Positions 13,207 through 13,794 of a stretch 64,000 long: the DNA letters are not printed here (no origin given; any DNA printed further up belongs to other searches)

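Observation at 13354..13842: Ribosomal protein L31 fused to an RNA-polymerase alpha-CTD-like HhH domain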

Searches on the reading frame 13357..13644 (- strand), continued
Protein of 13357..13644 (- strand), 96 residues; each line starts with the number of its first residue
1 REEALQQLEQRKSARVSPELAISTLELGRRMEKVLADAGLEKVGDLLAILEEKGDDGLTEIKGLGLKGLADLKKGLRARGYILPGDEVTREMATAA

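Call 57: list_cluster_members(proteins=[P0130, P0139, P0150, P0156, P0162, P0178, P0199, P0244, P0256, P0197])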
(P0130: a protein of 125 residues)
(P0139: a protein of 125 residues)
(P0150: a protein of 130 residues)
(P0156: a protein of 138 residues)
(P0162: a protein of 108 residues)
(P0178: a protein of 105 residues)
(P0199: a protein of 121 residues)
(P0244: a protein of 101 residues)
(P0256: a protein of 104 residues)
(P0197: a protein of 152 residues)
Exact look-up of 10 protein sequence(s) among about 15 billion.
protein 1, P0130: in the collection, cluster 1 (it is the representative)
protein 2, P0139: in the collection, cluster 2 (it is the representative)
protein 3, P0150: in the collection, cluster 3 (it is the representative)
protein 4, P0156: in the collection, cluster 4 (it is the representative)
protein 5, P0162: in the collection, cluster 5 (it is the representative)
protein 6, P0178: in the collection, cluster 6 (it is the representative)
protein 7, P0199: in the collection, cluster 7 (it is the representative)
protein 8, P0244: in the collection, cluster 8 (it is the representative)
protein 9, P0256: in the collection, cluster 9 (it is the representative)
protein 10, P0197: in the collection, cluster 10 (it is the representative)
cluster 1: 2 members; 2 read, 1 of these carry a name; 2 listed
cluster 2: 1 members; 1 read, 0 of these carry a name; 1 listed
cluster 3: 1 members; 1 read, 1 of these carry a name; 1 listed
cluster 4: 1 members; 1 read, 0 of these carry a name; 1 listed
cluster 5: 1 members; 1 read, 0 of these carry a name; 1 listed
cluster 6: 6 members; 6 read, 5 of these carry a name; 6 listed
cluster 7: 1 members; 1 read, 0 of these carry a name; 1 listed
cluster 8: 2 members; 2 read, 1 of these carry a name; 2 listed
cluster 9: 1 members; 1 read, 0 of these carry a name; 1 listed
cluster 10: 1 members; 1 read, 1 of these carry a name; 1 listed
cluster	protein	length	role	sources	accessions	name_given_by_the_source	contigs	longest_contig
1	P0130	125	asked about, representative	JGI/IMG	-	-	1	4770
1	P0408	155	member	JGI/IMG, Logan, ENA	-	large subunit ribosomal protein L31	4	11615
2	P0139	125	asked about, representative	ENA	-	-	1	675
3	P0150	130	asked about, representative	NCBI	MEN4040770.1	MAG: 50S ribosomal protein L31, partial [Anaerolineaceae bacterium]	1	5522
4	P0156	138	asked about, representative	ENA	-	-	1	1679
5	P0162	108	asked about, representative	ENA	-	-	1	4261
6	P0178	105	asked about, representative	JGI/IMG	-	large subunit ribosomal protein L31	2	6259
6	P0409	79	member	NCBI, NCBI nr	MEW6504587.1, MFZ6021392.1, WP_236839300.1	MAG: DNA-directed RNA polymerase subunit alpha C-terminal domain-containing protein ... | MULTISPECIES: DNA-directed RNA polymerase subunit alpha C-terminal domain-containing ...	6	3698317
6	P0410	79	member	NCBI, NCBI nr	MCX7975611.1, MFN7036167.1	MAG: hypothetical protein N2646_00925 [Bellilinea sp.] | hypothetical protein [Bellilinea sp.]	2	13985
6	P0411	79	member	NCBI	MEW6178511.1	MAG: DNA-directed RNA polymerase subunit alpha C-terminal domain-containing protein ...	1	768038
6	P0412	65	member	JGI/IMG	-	large subunit ribosomal protein L31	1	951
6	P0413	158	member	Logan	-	-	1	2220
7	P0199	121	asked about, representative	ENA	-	-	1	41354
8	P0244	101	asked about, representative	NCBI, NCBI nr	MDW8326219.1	MAG: DNA-directed RNA polymerase subunit alpha C-terminal domain-containing protein ... | DNA-directed RNA polymerase subunit alpha C-terminal domain-containing protein ...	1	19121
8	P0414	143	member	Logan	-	-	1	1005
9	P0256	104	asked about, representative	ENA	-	-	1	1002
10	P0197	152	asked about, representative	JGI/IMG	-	large subunit ribosomal protein L31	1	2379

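Call 59: find_encoding_contigs(protein=P0409, flank=4000, max_places=4)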
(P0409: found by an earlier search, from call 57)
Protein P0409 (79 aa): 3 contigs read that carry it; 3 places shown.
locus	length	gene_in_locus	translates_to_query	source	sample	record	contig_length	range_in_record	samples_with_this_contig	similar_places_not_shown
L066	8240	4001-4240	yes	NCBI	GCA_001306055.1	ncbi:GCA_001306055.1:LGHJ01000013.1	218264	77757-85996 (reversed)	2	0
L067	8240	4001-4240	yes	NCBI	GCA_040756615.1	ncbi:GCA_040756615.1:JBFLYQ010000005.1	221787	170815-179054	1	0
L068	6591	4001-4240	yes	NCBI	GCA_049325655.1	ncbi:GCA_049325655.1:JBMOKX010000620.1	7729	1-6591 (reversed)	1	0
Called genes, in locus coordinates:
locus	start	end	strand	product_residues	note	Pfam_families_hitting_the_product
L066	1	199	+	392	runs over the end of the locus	-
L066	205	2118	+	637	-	PF00009:GTP_EFTU, PF03144:GTP_EFTU_D2, PF25461:Beta-barrel_SelB, PF09106:WHD_2nd_SelB, PF09107:WHD_3rd_SelB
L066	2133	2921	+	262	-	PF10086:YhfC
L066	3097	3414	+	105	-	PF00829:Ribosomal_L21p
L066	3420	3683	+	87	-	PF01016:Ribosomal_L27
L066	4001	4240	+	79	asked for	PF03118:RNA_pol_A_CTD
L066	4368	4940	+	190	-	PF00265:TK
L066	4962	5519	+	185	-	PF00156:Pribosyltran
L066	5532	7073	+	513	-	PF01743:PolyA_pol, PF12627:PolyA_pol_RNAbd, PF01966:HD, PF13735:tRNA_NucTran2_2 (weak)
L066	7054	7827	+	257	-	PF00561:Abhydrolase_1, PF12146:Hydrolase_4, PF12697:Abhydrolase_6, PF03096:Ndr, PF06821:Ser_hydrolase (faint), PF12695:Abhydrolase_5 (faint)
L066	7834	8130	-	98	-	PF12773:DZR (faint)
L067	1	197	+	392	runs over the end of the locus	-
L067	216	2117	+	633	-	PF00009:GTP_EFTU, PF01926:MMR_HSR1 (weak), PF03144:GTP_EFTU_D2, PF25461:Beta-barrel_SelB, PF09106:WHD_2nd_SelB, PF09107:WHD_3rd_SelB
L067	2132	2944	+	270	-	PF10086:YhfC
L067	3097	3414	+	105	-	PF00829:Ribosomal_L21p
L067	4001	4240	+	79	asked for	PF03118:RNA_pol_A_CTD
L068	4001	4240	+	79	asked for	PF03118:RNA_pol_A_CTD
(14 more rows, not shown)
